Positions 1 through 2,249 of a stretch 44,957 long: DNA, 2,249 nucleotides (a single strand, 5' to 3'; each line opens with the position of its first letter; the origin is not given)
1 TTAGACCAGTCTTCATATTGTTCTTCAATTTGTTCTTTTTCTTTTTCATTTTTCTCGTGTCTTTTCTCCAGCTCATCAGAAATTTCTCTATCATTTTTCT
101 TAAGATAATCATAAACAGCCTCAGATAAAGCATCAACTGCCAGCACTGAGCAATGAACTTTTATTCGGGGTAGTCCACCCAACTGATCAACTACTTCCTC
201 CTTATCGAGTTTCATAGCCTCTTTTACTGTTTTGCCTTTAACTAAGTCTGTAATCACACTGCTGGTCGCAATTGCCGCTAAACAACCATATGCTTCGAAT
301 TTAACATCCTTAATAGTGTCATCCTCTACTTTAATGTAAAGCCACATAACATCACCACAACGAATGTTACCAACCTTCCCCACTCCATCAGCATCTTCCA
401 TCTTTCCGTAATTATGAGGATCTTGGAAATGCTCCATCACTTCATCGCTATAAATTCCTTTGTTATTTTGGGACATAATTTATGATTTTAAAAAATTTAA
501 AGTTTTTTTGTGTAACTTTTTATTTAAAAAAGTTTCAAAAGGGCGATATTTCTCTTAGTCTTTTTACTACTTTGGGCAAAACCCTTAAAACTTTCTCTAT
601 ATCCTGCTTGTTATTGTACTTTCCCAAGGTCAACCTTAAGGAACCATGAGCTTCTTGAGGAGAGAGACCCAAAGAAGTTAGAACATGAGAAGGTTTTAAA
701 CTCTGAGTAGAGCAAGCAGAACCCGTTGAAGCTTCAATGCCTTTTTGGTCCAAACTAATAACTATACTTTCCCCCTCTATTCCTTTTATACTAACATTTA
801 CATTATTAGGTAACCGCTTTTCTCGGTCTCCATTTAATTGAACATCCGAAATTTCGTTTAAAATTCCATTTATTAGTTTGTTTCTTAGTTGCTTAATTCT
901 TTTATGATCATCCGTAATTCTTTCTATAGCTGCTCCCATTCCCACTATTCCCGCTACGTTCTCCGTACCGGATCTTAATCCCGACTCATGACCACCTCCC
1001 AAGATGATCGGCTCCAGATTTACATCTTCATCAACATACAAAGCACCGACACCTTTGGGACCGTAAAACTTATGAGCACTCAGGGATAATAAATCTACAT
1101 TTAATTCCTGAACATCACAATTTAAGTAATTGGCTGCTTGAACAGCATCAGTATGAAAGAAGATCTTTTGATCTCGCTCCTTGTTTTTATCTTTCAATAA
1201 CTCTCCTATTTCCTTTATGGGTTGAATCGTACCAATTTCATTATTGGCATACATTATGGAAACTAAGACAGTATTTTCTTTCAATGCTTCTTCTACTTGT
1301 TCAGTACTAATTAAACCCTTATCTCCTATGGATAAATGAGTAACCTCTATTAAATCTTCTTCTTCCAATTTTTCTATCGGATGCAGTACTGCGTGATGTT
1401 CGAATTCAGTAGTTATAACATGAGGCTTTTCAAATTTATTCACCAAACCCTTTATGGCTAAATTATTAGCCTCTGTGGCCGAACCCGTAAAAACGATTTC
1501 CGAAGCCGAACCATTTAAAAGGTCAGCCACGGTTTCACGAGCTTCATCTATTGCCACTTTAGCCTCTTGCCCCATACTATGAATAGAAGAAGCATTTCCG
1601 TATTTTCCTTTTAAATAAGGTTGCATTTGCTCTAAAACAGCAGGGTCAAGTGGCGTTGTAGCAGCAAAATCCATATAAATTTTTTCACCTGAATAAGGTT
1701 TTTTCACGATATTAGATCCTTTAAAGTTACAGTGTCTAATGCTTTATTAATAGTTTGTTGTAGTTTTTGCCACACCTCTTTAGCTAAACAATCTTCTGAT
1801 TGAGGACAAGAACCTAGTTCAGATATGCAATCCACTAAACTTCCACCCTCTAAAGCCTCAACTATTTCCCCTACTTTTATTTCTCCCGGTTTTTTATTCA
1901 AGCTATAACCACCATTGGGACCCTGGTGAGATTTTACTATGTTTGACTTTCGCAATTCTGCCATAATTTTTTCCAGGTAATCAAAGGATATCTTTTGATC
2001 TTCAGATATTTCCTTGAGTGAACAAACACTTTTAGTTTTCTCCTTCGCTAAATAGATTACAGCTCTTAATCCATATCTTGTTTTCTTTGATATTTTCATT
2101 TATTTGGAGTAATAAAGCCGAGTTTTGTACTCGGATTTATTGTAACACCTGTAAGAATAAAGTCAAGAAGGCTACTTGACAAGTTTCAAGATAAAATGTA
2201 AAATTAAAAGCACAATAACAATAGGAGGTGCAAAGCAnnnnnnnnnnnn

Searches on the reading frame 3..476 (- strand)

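Call 80: search_protein_families(library=pfam, proteins=[window:3-476:-], max_evalue=0.001)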
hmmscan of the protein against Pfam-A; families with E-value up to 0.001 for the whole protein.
window:3-476:- (158 aa): 1 family
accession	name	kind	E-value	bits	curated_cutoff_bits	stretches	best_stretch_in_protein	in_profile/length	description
PF01592.21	NifU_N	-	1e-44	152.2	22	1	9-129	2-125/127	NifU-like N terminal domain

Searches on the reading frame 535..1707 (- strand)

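Call 17: search_protein_families(library=pfam, proteins=[window:535-1707:-], max_evalue=0.0001)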
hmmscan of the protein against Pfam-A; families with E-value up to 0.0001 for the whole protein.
window:535-1707:- (390 aa): 2 families
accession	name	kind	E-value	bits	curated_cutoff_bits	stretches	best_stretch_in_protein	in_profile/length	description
PF00266.25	Aminotran_5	-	6.7e-86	289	21.5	1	10-373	1-371/371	Aminotransferase class-V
PF01212.27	Beta_elim_lyase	-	9.6e-08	32.1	27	1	55-278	36-265/288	Beta-eliminating lyase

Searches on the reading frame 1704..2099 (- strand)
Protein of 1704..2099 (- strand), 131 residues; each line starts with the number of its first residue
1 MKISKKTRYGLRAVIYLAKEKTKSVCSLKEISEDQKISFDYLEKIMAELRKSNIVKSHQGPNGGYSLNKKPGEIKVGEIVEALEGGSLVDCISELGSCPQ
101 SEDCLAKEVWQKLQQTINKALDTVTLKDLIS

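Call 17: search_protein_families(library=pfam, proteins=[window:1704-2099:-], max_evalue=0.0001)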
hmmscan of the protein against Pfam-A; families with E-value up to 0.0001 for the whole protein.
window:1704-2099:- (131 aa): 2 families
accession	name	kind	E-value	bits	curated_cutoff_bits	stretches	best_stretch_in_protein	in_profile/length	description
PF02082.26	Rrf2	-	4.1e-41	140.7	30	1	3-130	1-130/132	Iron-dependent Transcriptional regulator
PF03444.21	HrcA_DNA-bdg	-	4.2e-05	23.5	21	1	8-66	7-64/79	Winged helix-turn-helix transcription repressor, HrcA DNA-binding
